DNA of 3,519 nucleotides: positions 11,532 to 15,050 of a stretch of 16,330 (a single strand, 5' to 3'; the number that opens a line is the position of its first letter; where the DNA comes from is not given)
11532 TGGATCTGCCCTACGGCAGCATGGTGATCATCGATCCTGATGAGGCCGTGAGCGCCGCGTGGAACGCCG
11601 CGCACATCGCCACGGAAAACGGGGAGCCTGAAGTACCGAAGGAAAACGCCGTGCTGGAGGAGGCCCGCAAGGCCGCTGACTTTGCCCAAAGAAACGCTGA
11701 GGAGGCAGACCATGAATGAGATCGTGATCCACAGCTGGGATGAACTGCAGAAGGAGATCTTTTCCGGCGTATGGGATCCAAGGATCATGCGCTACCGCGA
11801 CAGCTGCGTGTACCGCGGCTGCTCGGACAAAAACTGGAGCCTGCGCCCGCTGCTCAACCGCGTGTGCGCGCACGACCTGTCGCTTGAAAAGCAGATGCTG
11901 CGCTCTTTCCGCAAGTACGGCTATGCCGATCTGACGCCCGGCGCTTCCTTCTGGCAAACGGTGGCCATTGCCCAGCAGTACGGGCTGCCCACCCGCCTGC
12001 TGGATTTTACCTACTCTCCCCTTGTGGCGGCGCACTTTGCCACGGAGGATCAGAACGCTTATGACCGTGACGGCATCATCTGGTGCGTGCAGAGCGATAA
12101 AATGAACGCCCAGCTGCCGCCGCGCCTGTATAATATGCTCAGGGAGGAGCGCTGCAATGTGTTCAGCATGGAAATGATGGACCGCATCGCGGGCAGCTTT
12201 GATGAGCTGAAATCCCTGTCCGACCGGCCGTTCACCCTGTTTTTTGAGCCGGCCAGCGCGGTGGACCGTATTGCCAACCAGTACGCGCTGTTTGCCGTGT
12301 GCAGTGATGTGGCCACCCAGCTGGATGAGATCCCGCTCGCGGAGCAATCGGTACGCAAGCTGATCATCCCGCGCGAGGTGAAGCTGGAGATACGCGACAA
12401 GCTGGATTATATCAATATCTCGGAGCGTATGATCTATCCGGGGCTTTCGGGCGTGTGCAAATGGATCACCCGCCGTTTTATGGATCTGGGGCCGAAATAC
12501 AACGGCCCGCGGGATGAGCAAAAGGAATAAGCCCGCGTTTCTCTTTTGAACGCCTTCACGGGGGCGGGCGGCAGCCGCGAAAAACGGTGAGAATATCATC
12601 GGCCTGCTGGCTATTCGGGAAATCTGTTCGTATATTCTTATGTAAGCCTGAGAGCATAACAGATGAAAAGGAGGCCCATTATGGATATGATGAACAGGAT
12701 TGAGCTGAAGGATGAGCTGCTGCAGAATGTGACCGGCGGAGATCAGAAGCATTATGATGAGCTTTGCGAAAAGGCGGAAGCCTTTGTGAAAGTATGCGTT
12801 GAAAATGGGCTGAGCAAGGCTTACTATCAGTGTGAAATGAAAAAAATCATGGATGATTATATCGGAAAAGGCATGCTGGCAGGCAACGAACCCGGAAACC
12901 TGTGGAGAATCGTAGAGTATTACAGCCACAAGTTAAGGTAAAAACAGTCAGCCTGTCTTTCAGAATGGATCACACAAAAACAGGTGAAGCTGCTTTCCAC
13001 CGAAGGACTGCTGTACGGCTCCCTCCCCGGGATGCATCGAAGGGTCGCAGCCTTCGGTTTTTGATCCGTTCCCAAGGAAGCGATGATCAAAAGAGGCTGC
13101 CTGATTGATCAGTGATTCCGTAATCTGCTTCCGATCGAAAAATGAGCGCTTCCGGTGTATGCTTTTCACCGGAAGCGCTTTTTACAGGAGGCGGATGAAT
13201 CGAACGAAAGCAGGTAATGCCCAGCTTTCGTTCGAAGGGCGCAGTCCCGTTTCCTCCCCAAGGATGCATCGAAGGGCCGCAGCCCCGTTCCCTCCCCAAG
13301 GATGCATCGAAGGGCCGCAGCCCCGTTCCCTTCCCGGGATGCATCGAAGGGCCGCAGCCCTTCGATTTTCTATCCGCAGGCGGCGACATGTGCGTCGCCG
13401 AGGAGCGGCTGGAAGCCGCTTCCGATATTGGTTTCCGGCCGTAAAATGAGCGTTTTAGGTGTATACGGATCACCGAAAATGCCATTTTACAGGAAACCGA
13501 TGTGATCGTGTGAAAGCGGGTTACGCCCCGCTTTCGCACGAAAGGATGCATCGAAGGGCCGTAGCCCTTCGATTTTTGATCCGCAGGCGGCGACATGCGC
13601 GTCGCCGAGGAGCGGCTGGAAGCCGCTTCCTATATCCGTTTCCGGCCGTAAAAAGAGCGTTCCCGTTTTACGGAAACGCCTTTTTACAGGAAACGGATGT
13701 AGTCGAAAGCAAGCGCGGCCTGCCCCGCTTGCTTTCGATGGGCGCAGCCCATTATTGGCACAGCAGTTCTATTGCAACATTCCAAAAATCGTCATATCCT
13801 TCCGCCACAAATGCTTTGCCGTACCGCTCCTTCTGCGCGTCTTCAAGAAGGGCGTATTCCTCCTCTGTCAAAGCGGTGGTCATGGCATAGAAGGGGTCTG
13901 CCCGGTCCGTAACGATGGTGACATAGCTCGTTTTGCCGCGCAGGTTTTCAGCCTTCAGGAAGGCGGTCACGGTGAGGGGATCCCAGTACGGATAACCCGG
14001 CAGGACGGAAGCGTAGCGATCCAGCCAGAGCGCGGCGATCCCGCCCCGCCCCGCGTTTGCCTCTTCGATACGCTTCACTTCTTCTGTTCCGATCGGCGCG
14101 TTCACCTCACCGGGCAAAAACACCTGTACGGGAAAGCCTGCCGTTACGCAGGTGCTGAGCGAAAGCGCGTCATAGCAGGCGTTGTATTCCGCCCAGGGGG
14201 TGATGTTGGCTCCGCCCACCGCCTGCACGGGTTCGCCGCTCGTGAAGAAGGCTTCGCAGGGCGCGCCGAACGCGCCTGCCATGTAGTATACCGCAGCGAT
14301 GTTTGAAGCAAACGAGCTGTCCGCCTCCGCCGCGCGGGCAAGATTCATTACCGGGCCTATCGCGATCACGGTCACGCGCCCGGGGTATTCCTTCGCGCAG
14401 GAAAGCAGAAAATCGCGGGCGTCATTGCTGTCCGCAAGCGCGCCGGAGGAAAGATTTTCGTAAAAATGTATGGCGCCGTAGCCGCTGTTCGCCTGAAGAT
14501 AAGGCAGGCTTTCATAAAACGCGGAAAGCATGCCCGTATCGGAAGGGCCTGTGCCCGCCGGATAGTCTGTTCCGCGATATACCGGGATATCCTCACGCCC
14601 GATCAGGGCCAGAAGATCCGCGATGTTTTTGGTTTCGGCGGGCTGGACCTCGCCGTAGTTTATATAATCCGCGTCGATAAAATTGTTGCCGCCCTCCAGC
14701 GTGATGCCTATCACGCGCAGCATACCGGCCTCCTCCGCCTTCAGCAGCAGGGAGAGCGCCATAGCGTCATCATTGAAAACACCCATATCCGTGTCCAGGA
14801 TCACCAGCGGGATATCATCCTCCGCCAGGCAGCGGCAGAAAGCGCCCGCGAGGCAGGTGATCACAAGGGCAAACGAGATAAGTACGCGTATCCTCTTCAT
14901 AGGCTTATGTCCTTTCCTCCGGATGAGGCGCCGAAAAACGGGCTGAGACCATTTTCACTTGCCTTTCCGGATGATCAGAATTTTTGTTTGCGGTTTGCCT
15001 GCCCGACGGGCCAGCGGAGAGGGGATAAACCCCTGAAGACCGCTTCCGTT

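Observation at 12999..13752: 0.75-kb array of three multi-hairpin modules whose stems are kept by compensatory changes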

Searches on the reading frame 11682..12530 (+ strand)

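Call 7: search_protein_families(library=pfam, proteins=[window:11682-12530:+], max_evalue=0.001)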
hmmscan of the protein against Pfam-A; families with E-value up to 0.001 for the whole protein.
window:11682-12530:+ (282 aa): 1 family
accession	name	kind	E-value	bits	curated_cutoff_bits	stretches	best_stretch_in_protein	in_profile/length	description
PF08867.16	FRG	-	3.1e-22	79.7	25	1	42-128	3-93/94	FRG domain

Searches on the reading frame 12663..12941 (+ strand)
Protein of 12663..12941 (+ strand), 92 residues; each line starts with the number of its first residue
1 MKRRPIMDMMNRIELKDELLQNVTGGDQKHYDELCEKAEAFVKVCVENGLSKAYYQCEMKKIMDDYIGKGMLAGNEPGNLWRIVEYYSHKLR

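Call 7: search_protein_families(library=pfam, proteins=[window:12663-12941:+], max_evalue=0.001)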
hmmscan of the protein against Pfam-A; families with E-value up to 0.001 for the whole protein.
window:12663-12941:+ (92 aa): 0 families

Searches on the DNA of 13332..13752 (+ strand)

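Call 76: search_dna_similar(query=window:13332-13752:+, collection=plasmids, mode=distant, max_rows=10)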
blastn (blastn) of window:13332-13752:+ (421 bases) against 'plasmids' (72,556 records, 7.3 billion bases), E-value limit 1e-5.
No match.

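Call 77: search_dna_similar(query=window:13332-13752:+, collection=phages, mode=distant, max_rows=10)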
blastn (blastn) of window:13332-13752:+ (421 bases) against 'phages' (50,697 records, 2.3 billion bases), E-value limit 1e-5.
No match.

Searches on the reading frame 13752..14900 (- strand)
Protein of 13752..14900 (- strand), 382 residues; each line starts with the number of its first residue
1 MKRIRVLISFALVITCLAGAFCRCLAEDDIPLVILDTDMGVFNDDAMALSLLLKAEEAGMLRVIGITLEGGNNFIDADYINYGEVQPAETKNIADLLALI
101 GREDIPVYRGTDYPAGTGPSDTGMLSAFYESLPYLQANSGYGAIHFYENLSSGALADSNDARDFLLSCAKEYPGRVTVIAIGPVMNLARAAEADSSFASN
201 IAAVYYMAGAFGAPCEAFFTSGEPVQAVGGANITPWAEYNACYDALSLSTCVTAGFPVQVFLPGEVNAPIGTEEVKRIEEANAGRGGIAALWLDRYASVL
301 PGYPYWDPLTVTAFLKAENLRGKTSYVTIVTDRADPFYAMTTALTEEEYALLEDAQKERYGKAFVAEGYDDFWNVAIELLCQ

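Call 7: search_protein_families(library=pfam, proteins=[window:13752-14900:-], max_evalue=0.001)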
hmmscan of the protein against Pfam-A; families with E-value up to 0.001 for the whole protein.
window:13752-14900:- (382 aa): 1 family
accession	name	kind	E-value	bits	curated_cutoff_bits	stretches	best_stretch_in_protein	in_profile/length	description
PF01156.24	IU_nuc_hydro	-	8.1e-36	124.6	34.2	1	33-342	1-271/297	Inosine-uridine preferring nucleoside hydrolase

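Call 11: find_encoding_contigs(protein=window:13752-14900:-, flank=10000, max_places=10)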
Protein window:13752-14900:- (382 aa): no gene with exactly this product is on record in the collection.

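Call 40: find_homologous_proteins(query=window:13752-14900:-, max_evalue=1e-40)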
Query window:13752-14900:- (382 aa): 58 proteins with E <= 1e-40 among 7688 candidates.
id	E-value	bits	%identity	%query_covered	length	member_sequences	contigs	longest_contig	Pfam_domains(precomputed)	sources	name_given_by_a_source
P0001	3.3e-251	851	98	100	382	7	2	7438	PF01156.25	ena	-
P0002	1.4e-169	582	69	100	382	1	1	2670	PF01156.25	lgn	-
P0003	2.1e-149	516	62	100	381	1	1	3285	PF01156.25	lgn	-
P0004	2.0e-134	467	55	100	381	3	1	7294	PF01156.25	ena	-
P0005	7.0e-133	462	57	97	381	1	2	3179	PF01156.25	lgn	-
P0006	2.3e-130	453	58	92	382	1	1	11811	PF01156.25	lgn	-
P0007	5.4e-121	422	56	92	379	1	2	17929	PF01156.25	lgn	-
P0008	6.4e-115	402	64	74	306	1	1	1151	PF01156.25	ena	-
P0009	2.6e-110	387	48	99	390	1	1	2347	PF01156.25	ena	-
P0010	2.6e-108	381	49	92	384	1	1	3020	PF01156.25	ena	-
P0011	1.5e-102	362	49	91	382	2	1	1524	PF01156.25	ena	-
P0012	1.6e-102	362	50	92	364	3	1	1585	PF01156.25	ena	-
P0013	3.0e-102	361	48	99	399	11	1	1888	PF01156.25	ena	-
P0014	3.0e-101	357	47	100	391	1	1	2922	PF01156.25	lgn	-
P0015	8.7e-101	356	46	98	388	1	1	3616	PF01156.25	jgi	-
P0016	1.2e-100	355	46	100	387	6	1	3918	PF01156.25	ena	-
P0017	1.2e-100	355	47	99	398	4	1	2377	PF01156.25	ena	-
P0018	1.2e-100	355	49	91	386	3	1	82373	PF01156.25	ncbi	-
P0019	2.9e-100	354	48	91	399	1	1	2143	PF01156.25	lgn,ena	-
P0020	3.1e-100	354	49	91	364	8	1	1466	PF01156.25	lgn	-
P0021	3.1e-100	354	47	92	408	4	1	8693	PF01156.25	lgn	-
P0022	9.8e-100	352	49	92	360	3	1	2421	PF01156.25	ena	-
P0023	1.1e-99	352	46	99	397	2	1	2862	PF01156.25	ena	-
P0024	1.2e-99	352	47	99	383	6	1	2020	PF01156.25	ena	-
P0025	1.4e-99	352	45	99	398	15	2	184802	PF01156.25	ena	-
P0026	9.0e-99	349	46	99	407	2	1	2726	PF01156.25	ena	-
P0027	1.3e-98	349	49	91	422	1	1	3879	PF01156.25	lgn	-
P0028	2.0e-98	348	48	91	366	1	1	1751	PF01156.25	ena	-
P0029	2.7e-98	348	48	91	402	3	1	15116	PF01156.25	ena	-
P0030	3.9e-98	347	44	100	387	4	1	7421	PF01156.25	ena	-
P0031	6.2e-98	346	46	99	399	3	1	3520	PF01156.25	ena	-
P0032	9.6e-98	346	46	99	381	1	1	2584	PF01156.25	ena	-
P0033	1.3e-97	345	46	98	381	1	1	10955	PF01156.25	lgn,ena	-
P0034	1.9e-97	345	43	99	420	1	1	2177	PF01156.25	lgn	-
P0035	6.0e-97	343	46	94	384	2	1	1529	PF01156.25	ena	-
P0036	8.3e-97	343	45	100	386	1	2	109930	PF01156.25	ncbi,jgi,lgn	-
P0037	6.8e-96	340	44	100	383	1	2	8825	PF01156.25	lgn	-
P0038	8.7e-96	339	44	94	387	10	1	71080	PF01156.25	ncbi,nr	ncbi:MAG: nucleoside hydrolase [Eubacteriales bacterium]|nr:nucleoside hydrolase [Eubacteriales bact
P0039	2.5e-95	338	45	100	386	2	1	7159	PF01156.25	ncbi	-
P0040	3.8e-95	337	46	92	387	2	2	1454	PF01156.25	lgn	-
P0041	6.9e-95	336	42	100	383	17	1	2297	PF01156.25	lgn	-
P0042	6.5e-94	333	44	96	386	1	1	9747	PF01156.25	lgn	-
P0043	8.6e-94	333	45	92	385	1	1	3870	PF01156.25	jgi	-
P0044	1.1e-93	333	45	92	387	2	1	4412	PF01156.25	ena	-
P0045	1.5e-93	332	43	99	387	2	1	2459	PF01156.25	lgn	-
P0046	2.0e-93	332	45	100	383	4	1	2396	PF01156.25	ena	-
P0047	3.1e-93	331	42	100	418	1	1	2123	PF01156.25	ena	-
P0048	4.9e-93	330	42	100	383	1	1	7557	PF01156.25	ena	-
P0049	6.6e-93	330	45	91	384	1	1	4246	PF01156.25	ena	-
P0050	1.2e-92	329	45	99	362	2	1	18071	PF01156.25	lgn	-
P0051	1.5e-92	329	43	100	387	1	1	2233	PF01156.25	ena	-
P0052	2.3e-92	328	42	100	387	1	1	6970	PF01156.25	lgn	-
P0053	7.6e-92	326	43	100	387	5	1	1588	PF01156.25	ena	-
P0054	4.4e-91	324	42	100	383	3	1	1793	PF01156.25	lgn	-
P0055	9.3e-89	316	40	100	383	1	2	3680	PF01156.25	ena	-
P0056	2.5e-86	308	41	99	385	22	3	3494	PF01156.25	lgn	-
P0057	3.7e-85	304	41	99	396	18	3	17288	PF01156.25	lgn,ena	-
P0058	7.9e-63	231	36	95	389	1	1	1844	PF01156.25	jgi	-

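Call 41: find_encoding_contigs(protein=P0001, flank=10000, max_places=6)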
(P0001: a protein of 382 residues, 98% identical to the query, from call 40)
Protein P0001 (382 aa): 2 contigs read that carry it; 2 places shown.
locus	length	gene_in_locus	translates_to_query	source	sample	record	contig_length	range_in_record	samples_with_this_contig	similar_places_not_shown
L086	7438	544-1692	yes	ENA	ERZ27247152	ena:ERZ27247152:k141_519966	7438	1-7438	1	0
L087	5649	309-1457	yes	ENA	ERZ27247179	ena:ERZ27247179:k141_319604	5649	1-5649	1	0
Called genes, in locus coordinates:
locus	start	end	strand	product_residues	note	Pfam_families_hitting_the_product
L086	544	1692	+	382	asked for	PF01156:IU_nuc_hydro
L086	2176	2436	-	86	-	-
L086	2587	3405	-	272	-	PF08867:FRG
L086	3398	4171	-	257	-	PF00440:TetR_N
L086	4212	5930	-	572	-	PF04294:VanW, PF07501:G5 (weak)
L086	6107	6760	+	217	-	PF01381:HTH_3, PF12844:HTH_19, PF13443:HTH_26 (weak), PF13560:HTH_31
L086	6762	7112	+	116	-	-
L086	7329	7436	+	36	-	?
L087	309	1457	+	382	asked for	PF01156:IU_nuc_hydro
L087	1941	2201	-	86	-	-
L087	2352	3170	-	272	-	PF08867:FRG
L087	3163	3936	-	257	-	PF00440:TetR_N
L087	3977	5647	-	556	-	?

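Call 42: find_encoding_contigs(protein=P0002, flank=5000, max_places=4)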
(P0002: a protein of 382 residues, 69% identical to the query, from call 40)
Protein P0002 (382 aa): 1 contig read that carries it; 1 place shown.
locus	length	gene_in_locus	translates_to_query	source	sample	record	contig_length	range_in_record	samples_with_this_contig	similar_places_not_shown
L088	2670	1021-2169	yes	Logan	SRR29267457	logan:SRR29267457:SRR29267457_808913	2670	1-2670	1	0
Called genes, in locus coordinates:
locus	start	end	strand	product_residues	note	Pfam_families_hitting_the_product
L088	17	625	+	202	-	PF07929:PRiA4_ORF3 (weak)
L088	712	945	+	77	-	-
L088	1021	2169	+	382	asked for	PF01156:IU_nuc_hydro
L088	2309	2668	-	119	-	?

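Call 43: find_encoding_contigs(protein=P0004, flank=5000, max_places=4)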
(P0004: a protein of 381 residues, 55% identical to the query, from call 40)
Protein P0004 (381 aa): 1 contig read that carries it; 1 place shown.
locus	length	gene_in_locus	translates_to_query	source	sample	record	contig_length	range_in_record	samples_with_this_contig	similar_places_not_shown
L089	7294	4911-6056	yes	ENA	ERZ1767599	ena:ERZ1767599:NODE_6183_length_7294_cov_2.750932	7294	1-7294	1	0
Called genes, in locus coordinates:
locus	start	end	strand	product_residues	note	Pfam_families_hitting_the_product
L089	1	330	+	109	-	?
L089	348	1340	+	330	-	PF01790:LGT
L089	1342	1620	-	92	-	-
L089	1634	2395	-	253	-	PF00226:DnaJ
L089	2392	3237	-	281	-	PF18937:DUF5685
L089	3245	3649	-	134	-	-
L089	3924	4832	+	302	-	PF00561:Abhydrolase_1 (faint), PF12146:Hydrolase_4 (faint), PF12697:Abhydrolase_6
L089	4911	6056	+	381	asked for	PF01156:IU_nuc_hydro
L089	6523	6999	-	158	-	PF12900:Pyridox_ox_2, PF01243:PNPOx_N (weak)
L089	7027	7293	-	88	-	?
